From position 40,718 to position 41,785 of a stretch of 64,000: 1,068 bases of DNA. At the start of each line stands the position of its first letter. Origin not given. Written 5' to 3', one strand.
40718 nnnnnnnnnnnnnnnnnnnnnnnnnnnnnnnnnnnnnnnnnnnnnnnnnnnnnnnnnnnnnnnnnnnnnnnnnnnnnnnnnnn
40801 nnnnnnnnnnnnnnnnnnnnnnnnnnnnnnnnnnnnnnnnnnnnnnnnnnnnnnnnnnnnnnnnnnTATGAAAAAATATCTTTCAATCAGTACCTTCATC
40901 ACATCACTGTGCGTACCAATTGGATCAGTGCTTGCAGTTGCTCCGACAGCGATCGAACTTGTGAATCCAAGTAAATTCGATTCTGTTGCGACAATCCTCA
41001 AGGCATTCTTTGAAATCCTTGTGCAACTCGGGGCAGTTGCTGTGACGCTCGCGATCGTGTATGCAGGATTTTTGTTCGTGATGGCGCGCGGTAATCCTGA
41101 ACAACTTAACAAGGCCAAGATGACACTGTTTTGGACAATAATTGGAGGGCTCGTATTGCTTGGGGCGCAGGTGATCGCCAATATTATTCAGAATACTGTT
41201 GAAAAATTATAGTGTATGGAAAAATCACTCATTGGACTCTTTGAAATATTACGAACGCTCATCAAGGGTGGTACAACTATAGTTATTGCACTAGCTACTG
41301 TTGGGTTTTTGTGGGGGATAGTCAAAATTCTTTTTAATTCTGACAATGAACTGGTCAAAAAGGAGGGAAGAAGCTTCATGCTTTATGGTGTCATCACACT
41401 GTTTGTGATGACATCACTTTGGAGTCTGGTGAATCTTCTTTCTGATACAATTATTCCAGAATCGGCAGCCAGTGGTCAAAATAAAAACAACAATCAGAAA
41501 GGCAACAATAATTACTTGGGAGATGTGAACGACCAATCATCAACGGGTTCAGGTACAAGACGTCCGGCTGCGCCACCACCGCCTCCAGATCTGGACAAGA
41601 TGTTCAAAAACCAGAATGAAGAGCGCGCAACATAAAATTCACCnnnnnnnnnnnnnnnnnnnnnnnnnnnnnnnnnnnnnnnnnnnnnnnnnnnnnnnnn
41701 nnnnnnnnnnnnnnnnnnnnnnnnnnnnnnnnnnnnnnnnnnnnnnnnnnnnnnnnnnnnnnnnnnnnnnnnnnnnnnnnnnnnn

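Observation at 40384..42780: Tandem array of six VirB2/TrbC-like mini membrane proteins with no secretion ATPase in sight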

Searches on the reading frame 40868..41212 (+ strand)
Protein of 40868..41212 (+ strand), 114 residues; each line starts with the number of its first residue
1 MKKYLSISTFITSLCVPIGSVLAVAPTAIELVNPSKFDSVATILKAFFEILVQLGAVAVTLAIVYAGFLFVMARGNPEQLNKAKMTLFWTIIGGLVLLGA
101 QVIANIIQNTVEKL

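Call 3: search_protein_families(library=pfam, proteins=[window:40868-41212:+], max_evalue=1)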
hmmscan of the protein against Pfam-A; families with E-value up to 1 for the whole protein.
window:40868-41212:+ (114 aa): 4 families
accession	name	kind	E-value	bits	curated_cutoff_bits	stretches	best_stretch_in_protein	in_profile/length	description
PF18895.5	T4SS_pilin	-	2.4e-10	40.8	26.6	1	38-107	3-71/71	Type IV secretion system pilin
PF04956.18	TrbC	-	5.2e-06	27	27.9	1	12-106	12-97/98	TrbC/VIRB2 pilin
PF04290.18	DctQ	-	0.0011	19.3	28.3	1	41-109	58-129/132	Tripartite ATP-independent periplasmic transporters, DctQ component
PF01554.23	MatE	-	0.012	15.8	24.9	1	8-109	36-137/161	MatE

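Call 4: search_protein_families(library=ncbifam, proteins=[window:40868-41212:+], max_evalue=1)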
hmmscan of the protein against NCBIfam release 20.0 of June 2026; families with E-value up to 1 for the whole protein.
window:40868-41212:+ (114 aa): 3 families
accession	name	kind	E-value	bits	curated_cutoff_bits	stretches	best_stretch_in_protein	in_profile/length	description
NF045849.1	ICE_MMCAP2_0565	equivalog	0.00084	19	40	1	38-110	7-79/80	Mbov_0395 family pilin-like conjugal transfer protein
NF009290.0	PRK12650.1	equivalog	0.01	13.7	980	1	6-106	81-186/966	DUF4040 family protein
NF047588.1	GlcsyltransPgfSStrep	equivalog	0.11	11.7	500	1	49-103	227-283/308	glycosyltransferase PgfS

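Call 24: list_cluster_members(proteins=[P0001, window:40868-41209:+, window:43463-44563:-])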
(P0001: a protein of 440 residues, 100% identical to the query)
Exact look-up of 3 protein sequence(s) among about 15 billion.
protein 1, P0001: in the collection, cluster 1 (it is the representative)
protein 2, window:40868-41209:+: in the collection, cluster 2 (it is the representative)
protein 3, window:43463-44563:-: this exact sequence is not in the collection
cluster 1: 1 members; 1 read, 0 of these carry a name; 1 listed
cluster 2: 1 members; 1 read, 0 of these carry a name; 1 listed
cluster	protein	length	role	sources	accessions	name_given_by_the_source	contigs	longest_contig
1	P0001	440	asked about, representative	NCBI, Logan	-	-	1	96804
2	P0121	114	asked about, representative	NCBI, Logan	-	-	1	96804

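Call 45: find_homologous_proteins(query=window:40868-41209:+, max_evalue=0.001)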
Query window:40868-41209:+ (114 aa): 82 proteins with E <= 0.001 among 192 candidates.
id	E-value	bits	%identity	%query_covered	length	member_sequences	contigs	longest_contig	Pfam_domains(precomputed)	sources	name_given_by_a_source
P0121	4.8e-63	228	100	100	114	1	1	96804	PF18895.6,PF04956.19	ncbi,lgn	-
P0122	7.2e-37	144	66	100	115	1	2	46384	PF18895.6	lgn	-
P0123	2.2e-35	139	64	100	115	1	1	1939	PF18895.6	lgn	-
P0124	3.4e-34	135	66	100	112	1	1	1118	PF18895.6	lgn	-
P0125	6.0e-34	135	60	100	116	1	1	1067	PF18895.6,PF04956.19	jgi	jgi:hypothetical protein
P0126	7.4e-34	134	59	100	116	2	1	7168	PF18895.6,PF04956.19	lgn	-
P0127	8.3e-34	134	64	100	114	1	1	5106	PF18895.6,PF04956.19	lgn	-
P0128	9.4e-34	134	64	100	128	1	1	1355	PF18895.6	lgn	-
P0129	1.5e-33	133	63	100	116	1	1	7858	PF18895.6,PF04956.19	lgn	-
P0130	1.6e-33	133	59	99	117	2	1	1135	PF18895.6,PF04956.19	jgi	jgi:hypothetical protein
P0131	2.0e-33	133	63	100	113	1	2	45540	PF18895.6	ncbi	-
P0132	5.5e-33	131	62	100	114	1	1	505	PF18895.6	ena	-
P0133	8.5e-33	131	61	100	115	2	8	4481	PF18895.6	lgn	-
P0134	9.5e-33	131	63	89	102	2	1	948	PF18895.6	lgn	-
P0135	1.5e-32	130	62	100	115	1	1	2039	PF18895.6,PF04956.19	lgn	-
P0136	1.6e-32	130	60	100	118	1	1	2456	PF18895.6,PF04956.19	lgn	-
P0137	2.0e-32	130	61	100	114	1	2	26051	PF18895.6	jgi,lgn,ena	jgi:heme/copper-type cytochrome/quinol oxidase subunit 2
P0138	2.6e-32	129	62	100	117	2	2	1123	PF18895.6,PF04956.19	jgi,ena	jgi:hypothetical protein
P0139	4.3e-32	129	57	99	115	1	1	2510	PF18895.6,PF04956.19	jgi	jgi:hypothetical protein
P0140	4.6e-32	128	58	99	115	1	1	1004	PF18895.6,PF04956.19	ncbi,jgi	jgi:hypothetical protein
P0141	6.3e-32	128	76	72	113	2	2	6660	PF18895.6,PF04956.19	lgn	-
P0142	8.3e-32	128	61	100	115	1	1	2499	PF18895.6,PF04956.19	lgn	-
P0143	8.7e-32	128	58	99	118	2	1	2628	PF18895.6,PF04956.19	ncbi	-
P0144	1.1e-31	127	60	100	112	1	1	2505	PF18895.6,PF04956.19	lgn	-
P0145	1.1e-31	127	61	100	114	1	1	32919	PF18895.6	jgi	-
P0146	2.7e-31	126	62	100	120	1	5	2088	PF18895.6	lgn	-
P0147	4.4e-31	125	59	100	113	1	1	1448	PF18895.6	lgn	-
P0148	5.1e-31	125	57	100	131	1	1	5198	PF18895.6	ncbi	-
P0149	5.2e-31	125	60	98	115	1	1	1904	PF18895.6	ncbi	-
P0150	5.4e-31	125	59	100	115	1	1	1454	PF18895.6,PF04956.19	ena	-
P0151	8.1e-31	124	69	78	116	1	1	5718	PF18895.6,PF04956.19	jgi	jgi:hypothetical protein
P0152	9.4e-31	124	71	75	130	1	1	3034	PF18895.6,PF04956.19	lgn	-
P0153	1.1e-30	124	60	96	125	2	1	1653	PF18895.6,PF04956.19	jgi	jgi:hypothetical protein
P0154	1.7e-30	123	72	72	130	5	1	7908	PF18895.6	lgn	-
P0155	1.8e-30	123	55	100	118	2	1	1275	PF18895.6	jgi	jgi:hypothetical protein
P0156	1.8e-30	123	60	100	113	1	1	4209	PF18895.6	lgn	-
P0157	3.5e-30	122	65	78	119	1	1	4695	PF18895.6,PF04956.19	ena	-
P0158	1.6e-29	120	55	100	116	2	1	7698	PF18895.6,PF04956.19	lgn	-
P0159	2.4e-29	120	67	82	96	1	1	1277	PF18895.6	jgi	jgi:heme/copper-type cytochrome/quinol oxidase subunit 2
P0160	2.7e-29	120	67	75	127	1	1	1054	PF18895.6,PF04956.19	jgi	jgi:hypothetical protein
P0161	3.2e-29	119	71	73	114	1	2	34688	PF18895.6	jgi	jgi:hypothetical protein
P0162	3.8e-29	119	70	74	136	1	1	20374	PF18895.6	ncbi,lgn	-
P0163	4.4e-29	119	57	99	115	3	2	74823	PF18895.6,PF04956.19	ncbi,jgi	ncbi:MAG: hypothetical protein RLY49_105 [Candidatus Parcubacteria bacterium]|jgi:type II secretory 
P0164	7.1e-29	118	67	75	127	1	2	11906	PF18895.6,PF04956.19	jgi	jgi:hypothetical protein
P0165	7.4e-29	118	62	100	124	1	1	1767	PF18895.6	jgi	jgi:Type IV secretion system pilin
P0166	9.1e-29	118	57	99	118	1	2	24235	PF18895.6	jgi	jgi:hypothetical protein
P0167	9.2e-29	118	67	79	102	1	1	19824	PF18895.6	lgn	-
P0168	2.2e-28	117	68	75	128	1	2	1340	PF18895.6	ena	-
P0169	2.2e-28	117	67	75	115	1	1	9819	PF18895.6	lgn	-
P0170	5.2e-28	115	70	69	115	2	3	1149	PF18895.6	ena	-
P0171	6.5e-28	115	55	100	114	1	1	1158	PF18895.6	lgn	-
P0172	7.9e-28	115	59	92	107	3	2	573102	PF18895.6,PF04956.19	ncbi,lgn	-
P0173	9.3e-28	115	58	89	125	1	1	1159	PF18895.6,PF04956.19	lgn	-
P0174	9.5e-28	115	67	75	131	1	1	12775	PF18895.6,PF04956.19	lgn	-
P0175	2.3e-27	113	56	100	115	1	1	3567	PF18895.6,PF04956.19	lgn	-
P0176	2.5e-27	113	54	100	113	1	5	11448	PF18895.6,PF04956.19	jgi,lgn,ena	-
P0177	3.2e-27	113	67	73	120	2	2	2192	PF18895.6,PF04956.19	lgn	-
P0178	3.3e-27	113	69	70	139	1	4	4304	PF18895.6,PF04956.19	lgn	-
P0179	1.5e-26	111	65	75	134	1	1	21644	PF18895.6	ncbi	-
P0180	3.9e-26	109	52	100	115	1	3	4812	PF18895.6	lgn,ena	-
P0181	6.0e-26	109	59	76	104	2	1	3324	PF18895.6,PF04956.19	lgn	-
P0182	7.0e-26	109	65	72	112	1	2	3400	PF18895.6,PF04956.19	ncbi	-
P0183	1.0e-25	108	65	72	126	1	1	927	PF18895.6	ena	-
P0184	1.2e-25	108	54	100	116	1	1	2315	PF18895.6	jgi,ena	-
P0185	1.3e-24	105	50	92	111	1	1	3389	PF18895.6,PF04956.19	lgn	-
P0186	2.4e-24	104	47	93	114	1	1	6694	PF18895.6,PF04956.19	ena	-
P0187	2.5e-23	100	50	84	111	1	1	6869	PF18895.6,PF04956.19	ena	-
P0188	3.1e-22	97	59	83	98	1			PF18895.6,PF04956.19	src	-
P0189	7.2e-21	93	73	56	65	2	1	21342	PF18895.6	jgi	jgi:hypothetical protein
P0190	2.7e-20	91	55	77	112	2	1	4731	PF18895.6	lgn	-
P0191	3.5e-19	87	55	72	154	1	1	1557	PF18895.6,PF04956.19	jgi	jgi:hypothetical protein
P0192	2.3e-17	81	56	68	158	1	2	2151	PF18895.6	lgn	-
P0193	7.9e-16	76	50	78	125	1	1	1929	PF18895.6,PF04956.19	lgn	-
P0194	2.9e-11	62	37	100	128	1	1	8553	PF18895.6,PF04956.19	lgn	-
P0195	2.4e-10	59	42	68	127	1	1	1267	PF18895.6,PF04956.19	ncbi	-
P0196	2.6e-10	59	37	100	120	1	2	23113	PF18895.6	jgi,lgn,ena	-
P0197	4.6e-10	58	42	68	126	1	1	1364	PF18895.6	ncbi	-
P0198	4.7e-9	55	48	58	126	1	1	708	PF18895.6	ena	-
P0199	8.5e-9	54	49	57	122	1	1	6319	PF18895.6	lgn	-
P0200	1.4e-8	53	43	63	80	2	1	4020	PF18895.6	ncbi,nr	ncbi:MAG: pilin, partial [Candidatus Yonathbacteria bacterium]|nr:pilin [Candidatus Yonathbacteria b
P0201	1.3e-7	50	34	100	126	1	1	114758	PF18895.6,PF04956.19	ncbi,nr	ncbi:pilin [Candidatus Parcubacteria bacterium]|nr:pilin [Candidatus Parcubacteria bacterium]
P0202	1.7e-6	46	33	100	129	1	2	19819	PF18895.6,PF04956.19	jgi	-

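Call 48: find_encoding_contigs(protein=P0201, flank=10000, max_places=2)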
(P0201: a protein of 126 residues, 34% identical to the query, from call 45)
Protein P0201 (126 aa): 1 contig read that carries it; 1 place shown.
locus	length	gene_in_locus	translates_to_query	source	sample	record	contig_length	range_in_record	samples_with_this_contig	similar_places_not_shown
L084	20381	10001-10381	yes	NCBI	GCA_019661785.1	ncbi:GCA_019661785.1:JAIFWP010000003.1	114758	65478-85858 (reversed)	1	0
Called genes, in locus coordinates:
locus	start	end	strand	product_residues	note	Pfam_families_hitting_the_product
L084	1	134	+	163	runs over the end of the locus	PF01195:Pept_tRNA_hydro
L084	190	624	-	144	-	-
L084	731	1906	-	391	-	PF00575:S1 (weak), PF21543:CvfB_2nd (faint), PF21710:Spt6_S1 (faint), PF23459:S1_RRP5 (faint), PF00575:S1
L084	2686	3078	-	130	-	-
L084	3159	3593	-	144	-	-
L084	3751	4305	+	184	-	PF13483:Lactamase_B_3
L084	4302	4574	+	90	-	-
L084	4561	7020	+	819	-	PF00521:DNA_topoisoIV, PF03989:DNA_gyraseA_C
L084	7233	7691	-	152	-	-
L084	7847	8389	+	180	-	PF13489:Methyltransf_23 (weak), PF01135:PCMT (weak), PF01209:Ubie_methyltran, PF05175:MTS (faint), PF13847:Methyltransf_31, PF08241:Methyltransf_11, PF08242:Methyltransf_12, PF13649:Methyltransf_25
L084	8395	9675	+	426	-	PF01547:SBP_bac_1, PF13416:SBP_bac_8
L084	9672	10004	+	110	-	PF18895:T4SS_pilin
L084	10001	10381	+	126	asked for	PF04956:TrbC (weak), PF18895:T4SS_pilin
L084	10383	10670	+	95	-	PF18895:T4SS_pilin (weak)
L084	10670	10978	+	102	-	PF18895:T4SS_pilin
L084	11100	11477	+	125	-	PF18895:T4SS_pilin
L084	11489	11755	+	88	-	PF18895:T4SS_pilin (weak)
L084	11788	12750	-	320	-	-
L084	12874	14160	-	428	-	PF01145:Band_7 (faint)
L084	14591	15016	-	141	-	-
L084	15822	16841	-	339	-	PF02786:CPSase_L_D2 (weak), PF07478:Dala_Dala_lig_C, PF08443:RimK (weak), PF14398:ATPgrasp_YheCD (faint), PF08443:RimK (weak)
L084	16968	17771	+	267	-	PF00763:THF_DHG_CYH, PF02882:THF_DHG_CYH_C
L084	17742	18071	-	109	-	PF02033:RBFA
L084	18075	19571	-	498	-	PF00009:GTP_EFTU, PF00071:Ras (weak), PF01926:MMR_HSR1, PF08477:Roc (weak), PF22042:EF-G_D2, PF11987:IF-2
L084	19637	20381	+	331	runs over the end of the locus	PF00266:Aminotran_5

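Call 50: search_protein_families(library=pfam, proteins=[L084:12877-14160:-, L084:11791-12750:-], max_evalue=0.1)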
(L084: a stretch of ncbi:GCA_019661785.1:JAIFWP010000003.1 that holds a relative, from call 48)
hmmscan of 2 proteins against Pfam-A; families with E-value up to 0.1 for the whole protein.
L084:12877-14160:- (428 aa): 1 family
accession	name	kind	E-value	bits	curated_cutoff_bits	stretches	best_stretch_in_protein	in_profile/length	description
PF01145.31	Band_7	-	1.8e-05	25.3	23.6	1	208-344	50-175/176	SPFH domain / Band 7 family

L084:11791-12750:- (320 aa): 2 families
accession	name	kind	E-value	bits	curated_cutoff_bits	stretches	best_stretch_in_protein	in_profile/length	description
PF01292.26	Ni_hydr_CYTB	-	0.017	15.3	30.1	1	85-187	13-115/179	Prokaryotic cytochrome b561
PF13687.11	DUF4153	-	0.03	13.9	27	0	51-191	61-193/373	Domain of unknown function (DUF4153)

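Call 51: predict_structure(alignment_id=A3)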
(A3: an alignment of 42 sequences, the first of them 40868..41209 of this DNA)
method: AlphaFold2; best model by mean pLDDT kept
length: 114 residues; sequences in the alignment: 42
mean_pLDDT: 80.4   pTM: 0.55
mean pLDDT of the five models: 80.4, 79.8, 78.7, 78.0, 75.6
residues with pLDDT >= 90: 50; 70-90: 26; 50-70: 38; < 50: 0
segments of 3 or more residues with pLDDT < 50: none
pLDDT, mean of each block of 10 residues (from residue 1): 60 62 54 61 85 94 96 94 96 95 87 81
secondary structure, 60 per line:
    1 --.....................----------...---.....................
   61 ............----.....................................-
elements in order: H3-23 H40-72 H77-113

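Call 54: fold_search(model_id=the predicted structure, library=pdb)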
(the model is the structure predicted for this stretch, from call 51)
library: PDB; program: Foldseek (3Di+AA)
matches with E <= 10: 136; with E <= 0.001: 0
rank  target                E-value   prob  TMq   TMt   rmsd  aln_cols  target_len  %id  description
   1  7qho_J                1.3e+00  0.28  0.34  0.37   8.0        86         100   20  Cytochrome bcc-aa3 supercomplex (respiratory supercomplex III2/IV2) from Corynebacterium glutamicum (as isolated) (released 2022-05-18)
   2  1ijp_MODEL_1_A        1.7e+00  0.69  0.46  0.61   2.8        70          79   10  Solution Structure of Ala20Pro/Pro64Ala substituted subunit c of Escherichia coli ATP synthase (released 2002-03-27)
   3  5da9_A                1.8e+00  0.63  0.46  0.15   3.2        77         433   14  ATP-gamma-S bound Rad50 from Chaetomium thermophilum in complex with the Rad50-binding domain of Mre11 (released 2016-03-02)
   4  6s1k_E                2.2e+00  0.18  0.30  0.33   6.0        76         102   12  E. coli Core Signaling Unit, carrying QQQQ receptor mutation (released 2020-01-22)
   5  1a91_MODEL_1_A        2.5e+00  0.47  0.42  0.56   3.5        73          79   15  SUBUNIT C OF THE F1FO ATP SYNTHASE OF ESCHERICHIA COLI; NMR, 10 STRUCTURES (released 1998-07-01)
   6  3q84_H                2.8e+00  0.33  0.40  0.19   3.9        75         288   16  Crystal structure of human PACSIN 1 F-BAR domain (released 2012-02-22)
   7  7qhm_J                2.8e+00  0.13  0.35  0.38   9.2        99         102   18  Cytochrome bcc-aa3 supercomplex (respiratory supercomplex III2/IV2) from Corynebacterium glutamicum (stigmatellin and  (released 2022-05-18)
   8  9asc_A                3.0e+00  0.38  0.44  0.18   3.6        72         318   12  Cryo-EM Structure of the Glycosyltransferase ArnC from Salmonella enterica in the UDP-bound State Determined on Talos  (released 2025-02-05)
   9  9jfj_B                3.2e+00  0.38  0.37  0.19   6.7        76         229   14  Crystal structure of the cytoplasmic domain of ZraS in ADP-bound form (released 2025-03-26)
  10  5b5e_z                3.2e+00  0.15  0.29  0.49   4.9        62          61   22  Crystal structure analysis of Photosystem II complex (released 2017-02-01)
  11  6qum_X                3.4e+00  0.41  0.41  0.59   3.4        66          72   18  Thermus thermophilus V/A-type ATPase/synthase, rotational state 1 (released 2019-08-28)
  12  2osz_A                3.6e+00  0.51  0.50  0.63   3.1        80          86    9  Structure of Nup58/45 suggests flexible nuclear pore diameter by intermolecular sliding (released 2007-04-10)
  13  8vxh_A                3.6e+00  0.25  0.39  0.17   3.8        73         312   15  Cryo-EM Structure of the Glycosyltransferase ArnC from Salmonella enterica in the Apo State Determined on Talos Arctic (released 2025-02-05)
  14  6ixg_B                3.6e+00  0.11  0.25  0.14   7.5        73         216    8  Crystal structure of native apo SH3BP5 (P41) (released 2019-03-20)
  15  4h63_H                4.1e+00  0.38  0.46  0.32   2.7        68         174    9  Structure of the Schizosaccharomyces pombe Mediator head module (released 2012-10-31)
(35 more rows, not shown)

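Call 63: search_protein_families(library=phrogs, proteins=[window:40868-41212:+], max_evalue=0.01)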
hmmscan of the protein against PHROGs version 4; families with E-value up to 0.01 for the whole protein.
window:40868-41212:+ (114 aa): 0 families

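Call 64: search_protein_families(library=pfam, alignment_id=A3, max_evalue=0.001)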
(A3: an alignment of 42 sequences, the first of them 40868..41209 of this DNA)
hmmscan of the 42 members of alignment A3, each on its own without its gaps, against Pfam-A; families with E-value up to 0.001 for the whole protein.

A. member 1, window:40868-41209:+ (114 aa): 2 families
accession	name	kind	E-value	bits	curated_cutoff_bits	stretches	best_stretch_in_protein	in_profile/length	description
PF18895.5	T4SS_pilin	-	2.4e-10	40.8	26.6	1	38-107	3-71/71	Type IV secretion system pilin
PF04956.18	TrbC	-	5.2e-06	27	27.9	1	12-106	12-97/98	TrbC/VIRB2 pilin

B. families by the number of members that match (of 42 scanned): 5 families
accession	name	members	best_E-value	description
PF18895.5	T4SS_pilin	42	4.8e-13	Type IV secretion system pilin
PF04956.18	TrbC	37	1.3e-08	TrbC/VIRB2 pilin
PF01554.23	MatE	2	0.00013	MatE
PF04515.18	Choline_transpo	2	0.00035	Plasma-membrane choline transporter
PF06664.17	WLS-like_TM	1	0.00026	Wntless-like, transmembrane domain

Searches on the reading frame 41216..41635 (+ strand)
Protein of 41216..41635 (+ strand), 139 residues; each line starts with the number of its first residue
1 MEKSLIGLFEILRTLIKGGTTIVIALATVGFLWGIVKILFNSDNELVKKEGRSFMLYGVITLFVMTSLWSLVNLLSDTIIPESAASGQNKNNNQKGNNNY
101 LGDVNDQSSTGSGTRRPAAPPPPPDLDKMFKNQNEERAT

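Call 3: search_protein_families(library=pfam, proteins=[window:41216-41635:+], max_evalue=1)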
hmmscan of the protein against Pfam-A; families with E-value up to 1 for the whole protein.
window:41216-41635:+ (139 aa): 5 families
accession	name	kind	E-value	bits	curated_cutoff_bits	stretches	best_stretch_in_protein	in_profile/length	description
PF18895.5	T4SS_pilin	-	9.2e-05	22.9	26.6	1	8-75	5-71/71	Type IV secretion system pilin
PF18920.5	DUF5671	-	0.0099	16.2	28.4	1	13-81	43-108/132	Domain of unknown function (DUF5671)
PF24284.1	DUF7472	-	0.031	14.9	27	1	21-66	11-55/65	Family of unknown function (DUF7472)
PF13373.11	Dsc3_C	-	0.12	13.1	25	1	26-65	101-141/145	DSC E3 ubiquitin ligase complex subunit 3, C-terminal domain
PF06682.17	SARAF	-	0.14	12.2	30.8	1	59-134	164-232/333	SOCE-associated regulatory factor of calcium homoeostasis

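Call 4: search_protein_families(library=ncbifam, proteins=[window:41216-41635:+], max_evalue=1)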
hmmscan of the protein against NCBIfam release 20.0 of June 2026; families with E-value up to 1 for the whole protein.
window:41216-41635:+ (139 aa): 1 family
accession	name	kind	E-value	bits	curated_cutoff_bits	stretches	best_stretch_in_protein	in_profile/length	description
NF045849.1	ICE_MMCAP2_0565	equivalog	0.034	13.8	40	1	18-78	18-79/80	Mbov_0395 family pilin-like conjugal transfer protein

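Call 63: search_protein_families(library=phrogs, proteins=[window:41216-41635:+], max_evalue=0.01)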
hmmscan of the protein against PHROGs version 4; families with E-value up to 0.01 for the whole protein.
window:41216-41635:+ (139 aa): 0 families
